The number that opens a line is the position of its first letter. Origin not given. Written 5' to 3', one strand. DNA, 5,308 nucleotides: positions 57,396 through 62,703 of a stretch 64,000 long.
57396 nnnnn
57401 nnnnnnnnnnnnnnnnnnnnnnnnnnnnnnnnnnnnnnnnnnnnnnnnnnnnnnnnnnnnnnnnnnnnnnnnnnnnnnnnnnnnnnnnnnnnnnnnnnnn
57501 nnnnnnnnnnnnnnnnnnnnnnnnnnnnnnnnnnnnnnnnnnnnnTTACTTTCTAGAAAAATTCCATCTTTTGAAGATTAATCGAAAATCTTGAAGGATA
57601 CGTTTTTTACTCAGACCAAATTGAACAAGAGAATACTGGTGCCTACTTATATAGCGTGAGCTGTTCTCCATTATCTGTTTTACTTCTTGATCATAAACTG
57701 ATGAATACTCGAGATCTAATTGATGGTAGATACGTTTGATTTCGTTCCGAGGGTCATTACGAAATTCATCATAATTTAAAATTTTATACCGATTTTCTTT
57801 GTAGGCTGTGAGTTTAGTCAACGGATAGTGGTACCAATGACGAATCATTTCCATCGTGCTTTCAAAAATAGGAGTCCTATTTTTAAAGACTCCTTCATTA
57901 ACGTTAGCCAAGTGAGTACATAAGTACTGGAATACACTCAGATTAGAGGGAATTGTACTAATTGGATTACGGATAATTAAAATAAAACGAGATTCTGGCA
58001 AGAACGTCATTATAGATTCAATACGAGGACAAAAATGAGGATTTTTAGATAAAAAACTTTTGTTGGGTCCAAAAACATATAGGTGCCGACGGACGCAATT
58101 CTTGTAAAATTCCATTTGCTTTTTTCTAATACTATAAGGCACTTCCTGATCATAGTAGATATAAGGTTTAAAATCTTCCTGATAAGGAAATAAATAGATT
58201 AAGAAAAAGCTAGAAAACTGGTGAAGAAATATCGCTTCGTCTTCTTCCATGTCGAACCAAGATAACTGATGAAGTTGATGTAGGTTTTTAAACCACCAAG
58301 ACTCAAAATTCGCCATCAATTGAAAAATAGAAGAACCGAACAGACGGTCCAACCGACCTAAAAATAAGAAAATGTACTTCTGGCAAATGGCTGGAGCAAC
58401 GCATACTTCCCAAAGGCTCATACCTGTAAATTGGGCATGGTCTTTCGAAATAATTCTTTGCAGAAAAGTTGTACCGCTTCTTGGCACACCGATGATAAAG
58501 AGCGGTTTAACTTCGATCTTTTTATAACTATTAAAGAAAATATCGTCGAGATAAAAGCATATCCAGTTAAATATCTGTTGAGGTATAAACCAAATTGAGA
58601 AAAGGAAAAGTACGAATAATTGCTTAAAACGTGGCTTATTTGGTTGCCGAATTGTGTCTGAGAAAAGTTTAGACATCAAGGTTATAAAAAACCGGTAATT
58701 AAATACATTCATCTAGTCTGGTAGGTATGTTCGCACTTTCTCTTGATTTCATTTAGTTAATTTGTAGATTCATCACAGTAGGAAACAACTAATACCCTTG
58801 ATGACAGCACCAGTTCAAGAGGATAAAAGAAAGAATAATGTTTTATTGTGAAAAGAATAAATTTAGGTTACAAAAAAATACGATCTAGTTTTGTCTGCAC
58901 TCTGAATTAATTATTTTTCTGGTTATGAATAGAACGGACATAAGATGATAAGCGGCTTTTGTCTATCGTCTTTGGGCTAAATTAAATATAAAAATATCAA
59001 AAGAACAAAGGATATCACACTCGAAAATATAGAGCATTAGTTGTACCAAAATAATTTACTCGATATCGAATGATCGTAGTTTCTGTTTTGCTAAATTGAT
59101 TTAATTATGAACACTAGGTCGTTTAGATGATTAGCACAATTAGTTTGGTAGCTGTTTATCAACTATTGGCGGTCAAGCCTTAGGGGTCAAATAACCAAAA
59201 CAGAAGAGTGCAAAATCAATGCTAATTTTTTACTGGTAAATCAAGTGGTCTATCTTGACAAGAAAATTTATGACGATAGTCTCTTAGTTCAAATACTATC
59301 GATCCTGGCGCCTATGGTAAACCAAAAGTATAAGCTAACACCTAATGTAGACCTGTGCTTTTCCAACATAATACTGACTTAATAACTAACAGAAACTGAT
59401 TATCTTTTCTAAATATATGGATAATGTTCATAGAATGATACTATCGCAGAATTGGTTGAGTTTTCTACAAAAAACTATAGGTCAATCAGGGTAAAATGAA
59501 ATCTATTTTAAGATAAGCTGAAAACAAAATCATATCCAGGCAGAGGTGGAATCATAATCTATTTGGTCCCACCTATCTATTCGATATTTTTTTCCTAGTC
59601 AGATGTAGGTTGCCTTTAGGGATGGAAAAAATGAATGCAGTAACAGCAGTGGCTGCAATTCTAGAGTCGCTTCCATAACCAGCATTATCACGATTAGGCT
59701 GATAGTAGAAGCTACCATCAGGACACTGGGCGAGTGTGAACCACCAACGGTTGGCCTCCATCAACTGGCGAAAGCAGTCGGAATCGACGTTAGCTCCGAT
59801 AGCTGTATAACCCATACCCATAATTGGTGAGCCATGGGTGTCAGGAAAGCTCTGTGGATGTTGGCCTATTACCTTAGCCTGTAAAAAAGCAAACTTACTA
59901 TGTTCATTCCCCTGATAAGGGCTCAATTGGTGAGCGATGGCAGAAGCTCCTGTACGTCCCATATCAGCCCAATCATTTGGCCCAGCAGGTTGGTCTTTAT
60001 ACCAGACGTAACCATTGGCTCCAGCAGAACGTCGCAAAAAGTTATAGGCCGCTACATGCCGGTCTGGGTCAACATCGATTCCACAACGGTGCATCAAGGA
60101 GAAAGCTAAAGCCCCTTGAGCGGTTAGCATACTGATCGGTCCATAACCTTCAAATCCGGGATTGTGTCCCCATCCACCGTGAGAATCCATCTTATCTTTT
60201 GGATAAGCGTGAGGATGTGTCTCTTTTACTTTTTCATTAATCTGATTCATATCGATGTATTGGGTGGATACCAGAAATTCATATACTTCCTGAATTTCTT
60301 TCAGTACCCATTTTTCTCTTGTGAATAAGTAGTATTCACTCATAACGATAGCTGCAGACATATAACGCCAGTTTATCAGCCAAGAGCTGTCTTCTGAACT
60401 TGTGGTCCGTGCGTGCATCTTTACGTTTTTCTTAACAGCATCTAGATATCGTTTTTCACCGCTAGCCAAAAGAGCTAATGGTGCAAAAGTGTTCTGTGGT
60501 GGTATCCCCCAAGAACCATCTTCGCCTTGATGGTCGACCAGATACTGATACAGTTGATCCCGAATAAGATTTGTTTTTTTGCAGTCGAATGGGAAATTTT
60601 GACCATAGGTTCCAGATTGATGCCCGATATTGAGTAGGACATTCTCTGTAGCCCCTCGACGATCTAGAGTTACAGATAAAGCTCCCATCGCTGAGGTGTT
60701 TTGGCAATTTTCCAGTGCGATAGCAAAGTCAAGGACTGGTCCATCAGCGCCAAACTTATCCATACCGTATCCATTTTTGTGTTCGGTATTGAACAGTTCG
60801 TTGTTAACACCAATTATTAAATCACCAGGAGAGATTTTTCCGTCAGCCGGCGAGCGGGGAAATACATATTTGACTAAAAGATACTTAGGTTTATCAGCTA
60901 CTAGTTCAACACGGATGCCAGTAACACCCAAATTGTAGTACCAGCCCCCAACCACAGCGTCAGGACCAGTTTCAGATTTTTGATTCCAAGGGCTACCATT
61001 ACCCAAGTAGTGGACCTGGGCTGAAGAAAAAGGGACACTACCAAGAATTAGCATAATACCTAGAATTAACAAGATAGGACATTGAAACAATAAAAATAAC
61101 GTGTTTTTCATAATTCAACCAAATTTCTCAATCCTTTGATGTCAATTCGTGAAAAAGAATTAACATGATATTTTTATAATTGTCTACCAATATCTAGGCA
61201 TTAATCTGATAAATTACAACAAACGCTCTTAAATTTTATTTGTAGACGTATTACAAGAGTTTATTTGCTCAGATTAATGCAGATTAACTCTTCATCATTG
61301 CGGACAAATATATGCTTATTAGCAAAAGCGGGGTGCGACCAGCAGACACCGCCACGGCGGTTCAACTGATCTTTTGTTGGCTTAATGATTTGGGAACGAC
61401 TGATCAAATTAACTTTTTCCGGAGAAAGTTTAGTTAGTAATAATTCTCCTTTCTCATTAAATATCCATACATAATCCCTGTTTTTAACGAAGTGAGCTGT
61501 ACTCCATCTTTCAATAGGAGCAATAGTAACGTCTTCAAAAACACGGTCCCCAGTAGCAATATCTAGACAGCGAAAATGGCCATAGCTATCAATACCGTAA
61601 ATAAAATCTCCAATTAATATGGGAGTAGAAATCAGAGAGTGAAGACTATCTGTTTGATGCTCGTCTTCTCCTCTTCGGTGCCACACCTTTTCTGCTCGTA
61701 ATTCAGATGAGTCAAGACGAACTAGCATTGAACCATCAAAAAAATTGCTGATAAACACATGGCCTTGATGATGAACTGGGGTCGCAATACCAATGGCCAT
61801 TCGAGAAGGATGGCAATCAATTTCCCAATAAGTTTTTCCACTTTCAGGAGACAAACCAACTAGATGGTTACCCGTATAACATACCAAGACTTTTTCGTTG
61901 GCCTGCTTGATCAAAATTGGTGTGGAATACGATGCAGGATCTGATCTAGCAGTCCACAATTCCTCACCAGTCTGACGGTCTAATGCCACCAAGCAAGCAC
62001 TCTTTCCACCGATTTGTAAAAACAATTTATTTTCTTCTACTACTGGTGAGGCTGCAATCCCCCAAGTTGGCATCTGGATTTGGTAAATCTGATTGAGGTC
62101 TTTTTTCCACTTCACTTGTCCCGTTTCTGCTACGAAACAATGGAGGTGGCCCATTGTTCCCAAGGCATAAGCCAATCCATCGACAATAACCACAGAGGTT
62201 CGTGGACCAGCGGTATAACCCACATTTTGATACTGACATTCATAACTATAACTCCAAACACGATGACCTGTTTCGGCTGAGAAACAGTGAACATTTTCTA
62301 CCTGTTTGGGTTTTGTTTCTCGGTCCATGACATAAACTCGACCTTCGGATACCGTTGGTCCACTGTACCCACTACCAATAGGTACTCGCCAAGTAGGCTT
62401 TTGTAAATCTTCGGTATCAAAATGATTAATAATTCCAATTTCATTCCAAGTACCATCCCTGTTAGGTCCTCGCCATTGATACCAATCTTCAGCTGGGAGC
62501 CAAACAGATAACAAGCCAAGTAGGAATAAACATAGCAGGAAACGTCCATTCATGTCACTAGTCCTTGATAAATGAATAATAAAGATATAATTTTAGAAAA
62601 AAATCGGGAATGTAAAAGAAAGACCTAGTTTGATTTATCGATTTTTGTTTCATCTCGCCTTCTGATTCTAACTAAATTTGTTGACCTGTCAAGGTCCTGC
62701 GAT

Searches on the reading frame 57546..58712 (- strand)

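Call 7: search_protein_families(library=pfam, proteins=[window:57546-58712:-], max_evalue=0.001)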
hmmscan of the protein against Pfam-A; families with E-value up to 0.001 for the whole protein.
window:57546-58712:- (388 aa): 2 families
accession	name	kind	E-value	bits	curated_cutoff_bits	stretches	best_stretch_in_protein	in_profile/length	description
PF13469.12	Sulfotransfer_3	-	4.5e-23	83.1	27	1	70-337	1-215/216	Sulfotransferase family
PF00685.33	Sulfotransfer_1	-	1.3e-12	48.1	22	1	71-352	4-196/255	Sulfotransferase domain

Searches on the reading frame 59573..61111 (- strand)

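Call 7: search_protein_families(library=pfam, proteins=[window:59573-61111:-], max_evalue=0.001)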
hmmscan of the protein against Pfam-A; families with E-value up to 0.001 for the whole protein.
window:59573-61111:- (512 aa): 2 families
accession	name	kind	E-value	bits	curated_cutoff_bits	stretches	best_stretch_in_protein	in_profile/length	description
PF19805.5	DUF6288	-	6e-47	161.1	26.3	1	78-505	3-400/402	Family of unknown function (DUF6288)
PF00595.29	PDZ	-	0.00027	21.7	23.2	1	64-105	12-55/81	PDZ domain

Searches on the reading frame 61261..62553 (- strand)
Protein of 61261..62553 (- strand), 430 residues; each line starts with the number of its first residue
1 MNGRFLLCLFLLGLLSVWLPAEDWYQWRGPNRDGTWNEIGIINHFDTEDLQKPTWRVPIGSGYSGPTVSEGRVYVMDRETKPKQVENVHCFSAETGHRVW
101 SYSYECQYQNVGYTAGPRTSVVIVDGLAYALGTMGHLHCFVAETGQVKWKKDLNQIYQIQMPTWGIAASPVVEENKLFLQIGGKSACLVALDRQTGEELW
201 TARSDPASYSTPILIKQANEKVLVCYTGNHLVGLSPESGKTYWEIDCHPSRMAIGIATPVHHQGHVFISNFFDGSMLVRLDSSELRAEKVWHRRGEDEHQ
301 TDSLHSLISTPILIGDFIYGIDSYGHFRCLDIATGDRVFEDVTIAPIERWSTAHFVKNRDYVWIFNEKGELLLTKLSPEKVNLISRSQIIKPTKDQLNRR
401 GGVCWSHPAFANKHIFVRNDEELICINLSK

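Call 7: search_protein_families(library=pfam, proteins=[window:61261-62553:-], max_evalue=0.001)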
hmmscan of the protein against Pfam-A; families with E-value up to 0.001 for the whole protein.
window:61261-62553:- (430 aa): 3 families
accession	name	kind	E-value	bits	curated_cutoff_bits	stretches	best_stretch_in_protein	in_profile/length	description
PF13360.13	PQQ_2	-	4.2e-27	95.7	27.6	1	87-338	4-230/233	Outer membrane protein assembly factor BamB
PF13570.13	Beta-prop_ACSF4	-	2e-14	54.2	133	1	134-427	70-328/329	Beta-alanine-activating enzyme, beta-propeller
PF01011.28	PQQ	-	1.1e-09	38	26.7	0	135-214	497-586/595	Glucose/ethanol/alcohol dehydrogenase, beta-propeller domain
